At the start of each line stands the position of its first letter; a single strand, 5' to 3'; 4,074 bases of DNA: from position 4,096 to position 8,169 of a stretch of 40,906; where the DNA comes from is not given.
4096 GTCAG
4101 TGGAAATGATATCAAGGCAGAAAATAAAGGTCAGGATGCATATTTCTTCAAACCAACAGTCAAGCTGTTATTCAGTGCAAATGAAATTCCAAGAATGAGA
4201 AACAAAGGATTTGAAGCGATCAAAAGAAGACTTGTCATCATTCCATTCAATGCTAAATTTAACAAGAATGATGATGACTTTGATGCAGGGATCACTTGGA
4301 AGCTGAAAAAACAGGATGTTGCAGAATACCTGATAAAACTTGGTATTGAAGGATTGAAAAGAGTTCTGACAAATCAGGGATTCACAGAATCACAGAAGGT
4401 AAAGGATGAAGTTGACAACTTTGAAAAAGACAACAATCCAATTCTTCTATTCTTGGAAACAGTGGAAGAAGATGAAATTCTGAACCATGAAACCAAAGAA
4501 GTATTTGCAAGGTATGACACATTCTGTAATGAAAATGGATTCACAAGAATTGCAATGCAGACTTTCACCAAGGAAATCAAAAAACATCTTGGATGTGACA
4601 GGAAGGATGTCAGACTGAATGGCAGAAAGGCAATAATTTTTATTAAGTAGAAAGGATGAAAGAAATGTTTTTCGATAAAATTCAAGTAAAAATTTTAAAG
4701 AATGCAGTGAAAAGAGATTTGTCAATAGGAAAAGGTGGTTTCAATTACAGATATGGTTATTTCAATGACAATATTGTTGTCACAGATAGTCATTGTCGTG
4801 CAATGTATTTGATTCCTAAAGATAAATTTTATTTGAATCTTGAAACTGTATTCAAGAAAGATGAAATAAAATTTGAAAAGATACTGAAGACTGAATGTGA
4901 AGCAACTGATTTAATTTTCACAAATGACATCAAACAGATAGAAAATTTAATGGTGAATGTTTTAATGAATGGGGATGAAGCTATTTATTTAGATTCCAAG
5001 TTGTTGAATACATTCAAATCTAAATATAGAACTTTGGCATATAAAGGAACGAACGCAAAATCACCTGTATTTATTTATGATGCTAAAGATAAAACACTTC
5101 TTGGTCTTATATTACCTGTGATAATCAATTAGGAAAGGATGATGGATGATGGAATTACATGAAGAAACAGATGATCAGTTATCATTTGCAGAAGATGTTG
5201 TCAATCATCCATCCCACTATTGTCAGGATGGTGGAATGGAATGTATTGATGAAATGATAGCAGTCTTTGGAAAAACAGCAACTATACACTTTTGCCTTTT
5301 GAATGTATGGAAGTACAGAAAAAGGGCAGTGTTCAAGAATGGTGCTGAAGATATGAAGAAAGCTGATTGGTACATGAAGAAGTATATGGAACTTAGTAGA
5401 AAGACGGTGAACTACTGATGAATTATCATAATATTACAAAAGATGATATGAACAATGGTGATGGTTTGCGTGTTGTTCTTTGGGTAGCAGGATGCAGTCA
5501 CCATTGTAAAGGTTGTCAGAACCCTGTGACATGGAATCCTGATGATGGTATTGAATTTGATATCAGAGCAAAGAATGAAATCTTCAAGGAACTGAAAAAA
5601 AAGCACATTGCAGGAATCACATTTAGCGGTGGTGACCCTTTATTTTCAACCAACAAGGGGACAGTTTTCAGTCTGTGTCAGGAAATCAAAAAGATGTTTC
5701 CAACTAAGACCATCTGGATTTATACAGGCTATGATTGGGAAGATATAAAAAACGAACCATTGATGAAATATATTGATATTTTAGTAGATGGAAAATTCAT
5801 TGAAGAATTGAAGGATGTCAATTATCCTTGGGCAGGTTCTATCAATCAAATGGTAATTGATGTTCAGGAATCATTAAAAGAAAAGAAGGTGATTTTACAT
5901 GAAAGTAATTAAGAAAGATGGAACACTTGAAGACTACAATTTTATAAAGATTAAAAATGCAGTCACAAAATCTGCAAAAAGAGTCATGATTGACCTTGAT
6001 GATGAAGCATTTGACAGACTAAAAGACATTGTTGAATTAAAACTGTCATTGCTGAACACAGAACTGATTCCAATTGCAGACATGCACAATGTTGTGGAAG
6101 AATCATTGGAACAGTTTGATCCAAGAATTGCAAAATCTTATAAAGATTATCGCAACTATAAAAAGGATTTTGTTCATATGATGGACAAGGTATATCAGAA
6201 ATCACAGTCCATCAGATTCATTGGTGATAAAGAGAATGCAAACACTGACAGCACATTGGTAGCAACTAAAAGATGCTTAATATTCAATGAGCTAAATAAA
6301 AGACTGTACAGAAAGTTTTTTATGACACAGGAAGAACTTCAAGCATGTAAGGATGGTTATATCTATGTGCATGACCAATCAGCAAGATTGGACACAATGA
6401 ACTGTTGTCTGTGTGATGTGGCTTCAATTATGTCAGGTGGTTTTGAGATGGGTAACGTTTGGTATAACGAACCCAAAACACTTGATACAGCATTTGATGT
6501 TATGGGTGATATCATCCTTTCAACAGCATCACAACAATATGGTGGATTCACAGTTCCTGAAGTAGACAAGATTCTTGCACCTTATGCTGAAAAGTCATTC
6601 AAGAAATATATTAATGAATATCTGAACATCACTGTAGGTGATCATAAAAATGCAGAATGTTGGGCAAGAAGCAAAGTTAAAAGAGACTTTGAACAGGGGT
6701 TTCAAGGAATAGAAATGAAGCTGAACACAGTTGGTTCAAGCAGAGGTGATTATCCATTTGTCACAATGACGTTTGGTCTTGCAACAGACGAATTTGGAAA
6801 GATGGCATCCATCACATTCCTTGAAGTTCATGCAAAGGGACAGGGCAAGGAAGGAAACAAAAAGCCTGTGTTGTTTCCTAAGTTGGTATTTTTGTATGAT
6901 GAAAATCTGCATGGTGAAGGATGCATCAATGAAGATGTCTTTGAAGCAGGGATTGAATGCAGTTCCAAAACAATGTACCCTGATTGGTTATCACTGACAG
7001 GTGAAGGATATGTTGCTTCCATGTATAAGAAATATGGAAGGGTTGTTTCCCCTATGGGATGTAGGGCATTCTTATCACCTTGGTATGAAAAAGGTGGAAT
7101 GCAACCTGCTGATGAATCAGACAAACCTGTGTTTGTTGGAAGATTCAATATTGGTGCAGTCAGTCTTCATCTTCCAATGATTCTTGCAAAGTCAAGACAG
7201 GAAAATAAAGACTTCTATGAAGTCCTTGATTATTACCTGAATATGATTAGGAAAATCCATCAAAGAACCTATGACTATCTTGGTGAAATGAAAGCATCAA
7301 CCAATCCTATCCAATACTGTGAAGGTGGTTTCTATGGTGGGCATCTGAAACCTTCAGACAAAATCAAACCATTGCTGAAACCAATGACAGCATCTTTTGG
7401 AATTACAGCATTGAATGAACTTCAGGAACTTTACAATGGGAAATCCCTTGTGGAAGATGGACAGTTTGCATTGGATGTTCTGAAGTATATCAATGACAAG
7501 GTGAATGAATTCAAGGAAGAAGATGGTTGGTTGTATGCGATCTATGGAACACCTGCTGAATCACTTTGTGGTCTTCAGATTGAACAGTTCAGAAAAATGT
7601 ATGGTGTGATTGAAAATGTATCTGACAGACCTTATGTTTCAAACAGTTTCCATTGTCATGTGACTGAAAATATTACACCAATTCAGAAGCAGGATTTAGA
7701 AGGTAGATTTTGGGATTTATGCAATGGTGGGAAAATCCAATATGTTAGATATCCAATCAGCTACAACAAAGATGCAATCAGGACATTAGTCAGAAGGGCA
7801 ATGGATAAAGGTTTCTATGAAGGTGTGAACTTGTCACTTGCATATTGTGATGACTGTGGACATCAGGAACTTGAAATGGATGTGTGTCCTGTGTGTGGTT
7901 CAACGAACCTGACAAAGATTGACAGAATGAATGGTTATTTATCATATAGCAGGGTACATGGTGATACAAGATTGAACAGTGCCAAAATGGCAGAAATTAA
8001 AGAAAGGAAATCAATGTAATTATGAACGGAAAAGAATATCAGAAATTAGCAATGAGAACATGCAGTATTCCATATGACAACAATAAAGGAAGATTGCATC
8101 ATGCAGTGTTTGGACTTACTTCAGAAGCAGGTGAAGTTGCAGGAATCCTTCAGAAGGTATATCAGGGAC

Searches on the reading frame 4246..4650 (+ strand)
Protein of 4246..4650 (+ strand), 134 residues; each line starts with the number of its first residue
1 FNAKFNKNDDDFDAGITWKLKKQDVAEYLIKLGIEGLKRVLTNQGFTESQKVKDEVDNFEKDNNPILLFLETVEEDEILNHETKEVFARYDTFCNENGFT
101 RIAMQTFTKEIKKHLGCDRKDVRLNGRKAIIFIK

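Call 86: search_solved_structures(query=window:4246-4650:+, max_evalue=10, show_alignments=2)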
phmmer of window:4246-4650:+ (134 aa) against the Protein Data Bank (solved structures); distinct sequences matched with E-value up to 10: 5.
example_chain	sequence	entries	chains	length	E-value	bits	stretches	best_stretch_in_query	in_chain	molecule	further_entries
7ola_A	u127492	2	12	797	0.03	17.4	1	1-115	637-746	DNA primase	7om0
4j29_A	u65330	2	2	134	0.45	13.5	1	29-77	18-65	Engineered Protein OR258 | DE NOVO DESIGNED PROTEIN OR258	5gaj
9zd7_I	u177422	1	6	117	1.3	12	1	27-78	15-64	gp84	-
9zd8_I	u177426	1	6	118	1.3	12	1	27-78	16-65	gp84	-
4io0_A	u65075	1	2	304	1.8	11.6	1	5-73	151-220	Soluble epoxide hydrolase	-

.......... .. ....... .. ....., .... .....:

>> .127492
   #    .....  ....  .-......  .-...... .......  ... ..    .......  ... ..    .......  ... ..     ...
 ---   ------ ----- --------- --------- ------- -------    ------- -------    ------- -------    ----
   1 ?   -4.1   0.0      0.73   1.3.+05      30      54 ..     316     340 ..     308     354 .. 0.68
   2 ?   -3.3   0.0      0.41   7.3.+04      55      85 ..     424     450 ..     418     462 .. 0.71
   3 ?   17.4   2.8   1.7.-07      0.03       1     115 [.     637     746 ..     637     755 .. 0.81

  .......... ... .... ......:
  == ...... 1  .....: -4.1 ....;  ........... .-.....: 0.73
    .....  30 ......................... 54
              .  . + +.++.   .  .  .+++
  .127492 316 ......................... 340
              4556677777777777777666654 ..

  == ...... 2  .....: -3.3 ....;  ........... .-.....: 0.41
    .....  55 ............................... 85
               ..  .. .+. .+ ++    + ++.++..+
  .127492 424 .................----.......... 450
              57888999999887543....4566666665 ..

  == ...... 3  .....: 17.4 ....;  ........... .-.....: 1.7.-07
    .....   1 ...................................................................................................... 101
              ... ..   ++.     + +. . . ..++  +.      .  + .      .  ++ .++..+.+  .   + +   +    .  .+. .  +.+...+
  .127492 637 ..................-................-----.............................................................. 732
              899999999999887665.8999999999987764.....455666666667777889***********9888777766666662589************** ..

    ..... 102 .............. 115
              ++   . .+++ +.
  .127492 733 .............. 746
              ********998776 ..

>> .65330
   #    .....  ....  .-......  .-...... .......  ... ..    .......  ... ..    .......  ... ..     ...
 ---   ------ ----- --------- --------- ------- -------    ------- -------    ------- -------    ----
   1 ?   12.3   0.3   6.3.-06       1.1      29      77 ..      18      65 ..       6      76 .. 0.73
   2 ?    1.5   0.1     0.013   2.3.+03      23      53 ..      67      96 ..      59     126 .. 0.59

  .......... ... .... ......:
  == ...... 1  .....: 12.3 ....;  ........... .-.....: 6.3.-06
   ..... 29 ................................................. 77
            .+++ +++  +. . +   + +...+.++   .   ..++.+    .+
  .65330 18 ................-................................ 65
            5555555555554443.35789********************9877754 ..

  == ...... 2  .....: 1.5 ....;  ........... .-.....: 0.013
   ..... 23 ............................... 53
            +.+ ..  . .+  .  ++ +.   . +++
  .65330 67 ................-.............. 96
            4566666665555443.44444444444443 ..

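Call 92: find_homologous_proteins(query=window:4246-4650:+, max_evalue=0.00001)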
Query window:4246-4650:+ (134 aa): 19 proteins with E <= 0.00001 among 32 candidates.
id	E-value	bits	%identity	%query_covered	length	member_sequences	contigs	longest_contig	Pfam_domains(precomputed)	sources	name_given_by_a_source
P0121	2.3e-69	249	84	100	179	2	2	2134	PF03288.23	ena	-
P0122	1.1e-57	211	71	99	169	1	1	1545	PF03288.23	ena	-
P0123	1.5e-57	211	72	99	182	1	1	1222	PF03288.23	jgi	jgi:putative DNA primase/helicase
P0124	4.9e-53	196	66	100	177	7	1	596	PF03288.23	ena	-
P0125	2.2e-52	194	75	87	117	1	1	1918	PF03288.23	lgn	-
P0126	3.3e-52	194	76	84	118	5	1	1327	PF03288.23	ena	-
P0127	4.9e-52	193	66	100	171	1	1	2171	PF03288.23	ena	-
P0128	1.2e-47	179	61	99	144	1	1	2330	PF03288.23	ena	-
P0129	1.4e-40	156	61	85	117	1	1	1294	PF03288.23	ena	-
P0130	1.1e-35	140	49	100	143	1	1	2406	PF03288.23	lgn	-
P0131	4.6e-35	138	66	69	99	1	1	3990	PF03288.23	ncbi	-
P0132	8.2e-32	128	58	75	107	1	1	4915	PF03288.23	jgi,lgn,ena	-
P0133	7.4e-30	121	68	60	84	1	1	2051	PF03288.23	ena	-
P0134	7.4e-28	115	68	60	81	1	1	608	PF03288.23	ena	-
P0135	6.2e-25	105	45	100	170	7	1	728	PF03288.23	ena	-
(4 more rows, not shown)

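Call 95: find_encoding_contigs(protein=P0132, flank=6000, max_places=3)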
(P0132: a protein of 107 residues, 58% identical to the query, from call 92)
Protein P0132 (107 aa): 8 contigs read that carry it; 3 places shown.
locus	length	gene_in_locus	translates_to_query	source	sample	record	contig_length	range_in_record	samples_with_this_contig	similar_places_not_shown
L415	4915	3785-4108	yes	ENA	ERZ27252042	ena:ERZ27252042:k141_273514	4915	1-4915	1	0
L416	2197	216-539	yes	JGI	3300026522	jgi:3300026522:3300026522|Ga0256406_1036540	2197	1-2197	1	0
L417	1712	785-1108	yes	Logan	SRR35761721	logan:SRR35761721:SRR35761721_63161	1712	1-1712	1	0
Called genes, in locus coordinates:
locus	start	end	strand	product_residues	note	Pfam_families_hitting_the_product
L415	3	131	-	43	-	?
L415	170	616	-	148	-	-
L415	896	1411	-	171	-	-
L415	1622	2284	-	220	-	PF01381:HTH_3, PF12844:HTH_19 (weak), PF00717:Peptidase_S24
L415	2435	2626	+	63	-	PF12844:HTH_19, PF13443:HTH_26, PF13560:HTH_31, PF01381:HTH_3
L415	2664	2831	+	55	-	PF12728:HTH_17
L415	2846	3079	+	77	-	-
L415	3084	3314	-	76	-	-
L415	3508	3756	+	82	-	-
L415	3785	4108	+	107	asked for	PF03288:Pox_D5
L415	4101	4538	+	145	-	PF05869:Dam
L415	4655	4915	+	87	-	?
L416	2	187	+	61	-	?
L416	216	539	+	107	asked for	PF03288:Pox_D5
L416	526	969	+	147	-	PF05869:Dam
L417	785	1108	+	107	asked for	PF03288:Pox_D5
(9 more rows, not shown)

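Call 96: find_encoding_contigs(protein=P0131, flank=6000, max_places=3)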
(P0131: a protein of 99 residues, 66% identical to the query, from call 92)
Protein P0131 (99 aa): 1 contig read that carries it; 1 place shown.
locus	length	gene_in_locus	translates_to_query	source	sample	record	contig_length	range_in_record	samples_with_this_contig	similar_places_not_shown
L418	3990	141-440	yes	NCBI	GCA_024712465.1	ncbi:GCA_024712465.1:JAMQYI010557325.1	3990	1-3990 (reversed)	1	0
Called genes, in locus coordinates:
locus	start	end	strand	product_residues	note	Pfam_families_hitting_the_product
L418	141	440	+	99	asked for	PF03288:Pox_D5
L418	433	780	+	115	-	-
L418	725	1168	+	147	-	-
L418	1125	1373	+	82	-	-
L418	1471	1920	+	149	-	-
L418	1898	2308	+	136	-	-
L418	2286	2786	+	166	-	-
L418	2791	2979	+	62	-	-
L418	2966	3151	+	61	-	PF14354:Lar_restr_allev (weak)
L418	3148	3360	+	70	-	PF24875:DUF7736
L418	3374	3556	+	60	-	-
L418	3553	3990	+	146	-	?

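Call 97: find_encoding_contigs(protein=P0130, flank=6000, max_places=3)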
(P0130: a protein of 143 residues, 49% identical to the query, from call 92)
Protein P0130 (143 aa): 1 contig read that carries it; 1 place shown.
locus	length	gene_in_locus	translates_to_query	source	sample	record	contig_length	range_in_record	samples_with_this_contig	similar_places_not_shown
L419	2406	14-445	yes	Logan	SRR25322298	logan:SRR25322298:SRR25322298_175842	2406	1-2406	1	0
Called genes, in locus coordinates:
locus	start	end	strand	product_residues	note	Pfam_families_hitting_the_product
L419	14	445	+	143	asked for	PF03288:Pox_D5 (weak)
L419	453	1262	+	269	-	PF03747:ADP_ribosyl_GH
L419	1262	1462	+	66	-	-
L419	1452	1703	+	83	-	-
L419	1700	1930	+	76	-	-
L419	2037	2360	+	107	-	PF09889:DUF2116 (faint)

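Call 99: predict_structure(alignment_id=A4)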
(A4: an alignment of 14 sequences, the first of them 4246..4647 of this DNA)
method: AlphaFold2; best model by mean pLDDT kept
length: 134 residues; sequences in the alignment: 14
mean_pLDDT: 75.7   pTM: 0.52
mean pLDDT of the five models: 75.7, 59.9, 55.7, 54.5, 46.3
residues with pLDDT >= 90: 32; 70-90: 50; 50-70: 47; < 50: 5
segments of 3 or more residues with pLDDT < 50: 1-4
pLDDT, mean of each block of 10 residues (from residue 1): 52 57 60 68 57 68 82 86 91 90 90 90 86 89
secondary structure, 60 per line:
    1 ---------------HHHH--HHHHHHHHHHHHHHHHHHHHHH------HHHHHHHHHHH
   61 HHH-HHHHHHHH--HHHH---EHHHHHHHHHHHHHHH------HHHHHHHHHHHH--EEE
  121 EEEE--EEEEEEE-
elements in order: H16-19 H22-43 H50-63 H65-72 H75-78 H83-97 H104-115 E118-124 E127-133

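Call 102: fold_search(model_id=the predicted structure, library=pdb)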
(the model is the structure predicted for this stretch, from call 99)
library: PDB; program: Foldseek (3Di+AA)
matches with E <= 10: 545; with E <= 0.001: 0
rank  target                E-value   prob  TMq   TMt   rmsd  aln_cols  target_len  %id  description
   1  1dp7_P                7.3e-02  1.00  0.35  0.59   2.2        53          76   13  COCRYSTAL STRUCTURE OF RFX-DBD IN COMPLEX WITH ITS COGNATE X-BOX BINDING SITE (released 2000-03-06)
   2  2v1u_A                1.0e-01  0.85  0.36  0.15  17.9       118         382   14  STRUCTURE OF THE AEROPYRUM PERNIX ORC1 PROTEIN IN COMPLEX WITH DNA (released 2007-09-18)
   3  2qby_B                1.8e-01  0.77  0.35  0.15  16.6       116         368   11  Crystal structure of a heterodimer of Cdc6/Orc1 initiators bound to origin DNA (from S. solfataricus) (released 2007-09-11)
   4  2qby_A                2.3e-01  0.80  0.36  0.15  18.6       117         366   13  Crystal structure of a heterodimer of Cdc6/Orc1 initiators bound to origin DNA (from S. solfataricus) (released 2007-09-11)
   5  5l0p                  2.8e-01  0.21  0.28  0.15  19.4       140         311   14  Symmetry-based assembly of a two-dimensional protein lattice (released 2017-03-29)
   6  7jgr_G                3.4e-01  0.30  0.31  0.14  13.2       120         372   13  Structure of Drosophila ORC bound to DNA (84 bp) and Cdc6 (released 2020-09-09)
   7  2w57_A                3.7e-01  0.47  0.30  0.31   4.2        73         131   16  Crystal structure of the Vibrio cholerae ferric uptake regulator (Fur) reveals structural rearrangement of the DNA-bin (released 2009-01-20)
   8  8zjr_M                3.9e-01  0.93  0.32  0.51   2.4        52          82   13  Structure of nucleosome-bound RFX5 complex (released 2025-08-13)
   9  2fu4_A                3.9e-01  0.47  0.30  0.44   4.6        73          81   16  Crystal Structure of the DNA binding domain of E.coli FUR (Ferric Uptake Regulator) (released 2006-05-16)
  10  8s0e_G                3.9e-01  0.30  0.33  0.16  14.4       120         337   13  H. sapiens OCCM bound to double stranded DNA (released 2024-10-02)
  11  4ray_A                4.2e-01  0.35  0.29  0.29   4.5        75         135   16  Crystal structure of Magnetospirillum gryphiswaldense MSR-1 Apo-Fur (released 2015-07-15)
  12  4pgg_A                4.2e-01  0.18  0.23  0.11  15.3       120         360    8  Caffeic acid O-methyltransferase from Sorghum bicolor (released 2014-07-02)
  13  7tjj_I                4.5e-01  0.41  0.39  0.16  12.8       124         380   11  S. cerevisiae ORC bound to 84 bp ARS1 DNA and Cdc6 (state 1) with docked Orc6 N-terminal domain (released 2022-10-05)
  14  2jt1_MODEL_1_A        5.4e-01  0.23  0.26  0.39   5.9        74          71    7  Solution NMR structure of PefI (Plasmid-Encoded Fimbriae Regulatory) protein from Salmonella typhimurium. Nort (released 2007-10-09)
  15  5fd5_E                5.8e-01  0.44  0.29  0.29   5.1        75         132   19  manganese uptake regulator (released 2016-12-28)
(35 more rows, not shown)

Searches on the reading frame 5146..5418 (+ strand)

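Call 54: search_protein_families(library=ncbifam, proteins=[window:5146-5418:+], max_evalue=0.01)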
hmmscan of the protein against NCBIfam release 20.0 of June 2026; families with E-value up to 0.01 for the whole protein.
window:5146-5418:+ (90 aa): 0 families

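Call 73: search_protein_families(library=pfam, proteins=[window:5146-5418:+], max_evalue=0.01)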
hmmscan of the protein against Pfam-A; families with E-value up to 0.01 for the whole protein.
window:5146-5418:+ (90 aa): 1 family
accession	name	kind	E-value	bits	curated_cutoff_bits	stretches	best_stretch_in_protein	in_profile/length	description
PF11753.13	DUF3310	-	3.8e-15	56.1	24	1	19-78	1-60/60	Protein of unknwon function (DUF3310)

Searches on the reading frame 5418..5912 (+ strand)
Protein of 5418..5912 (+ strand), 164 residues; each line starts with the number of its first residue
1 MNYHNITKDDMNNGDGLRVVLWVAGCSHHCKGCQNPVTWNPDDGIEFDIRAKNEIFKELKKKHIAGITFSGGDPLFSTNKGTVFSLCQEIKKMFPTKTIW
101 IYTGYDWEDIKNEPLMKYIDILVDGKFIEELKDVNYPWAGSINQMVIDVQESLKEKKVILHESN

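Call 9: search_protein_families(library=phrogs, proteins=[window:5418-5912:+])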
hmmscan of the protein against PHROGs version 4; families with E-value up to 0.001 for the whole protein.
window:5418-5912:+ (164 aa): 3 families
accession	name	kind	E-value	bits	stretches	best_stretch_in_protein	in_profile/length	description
phrog_626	-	DNA, RNA and nucleotide metabolism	6e-60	202.5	1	1-159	1-163/164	anaerobic ribonucleotide reductase small subunit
phrog_2076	-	moron, auxiliary metabolic gene and host takeover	1.1e-09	39.1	1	14-89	30-111/247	QueE-like radical SAM domain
phrog_20267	-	DNA, RNA and nucleotide metabolism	1.5e-09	38.5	1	102-145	2-44/61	anaerobic ribonucleoside reductase small subunit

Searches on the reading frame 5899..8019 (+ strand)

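Call 9: search_protein_families(library=phrogs, proteins=[window:5899-8019:+])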
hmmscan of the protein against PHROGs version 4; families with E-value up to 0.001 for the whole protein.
window:5899-8019:+ (706 aa): 4 families
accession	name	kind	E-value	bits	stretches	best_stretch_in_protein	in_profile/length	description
phrog_487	-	moron, auxiliary metabolic gene and host takeover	1.1e-234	781.8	1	1-705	4-711/718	NrdD-like anaerobic ribonucleotide reductase large subunit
phrog_4218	-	DNA, RNA and nucleotide metabolism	1.1e-102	344.6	1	383-705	8-331/333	anaerobic ribonucleoside reductase large subunit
phrog_26446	-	DNA, RNA and nucleotide metabolism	4.4e-34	118.7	2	545-677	226-366/761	anaerobic ribonucleoside reductase large subunit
phrog_29160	-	DNA, RNA and nucleotide metabolism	1.5e-33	117.2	1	553-703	2-152/158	anaerobic ribonucleoside reductase large subunit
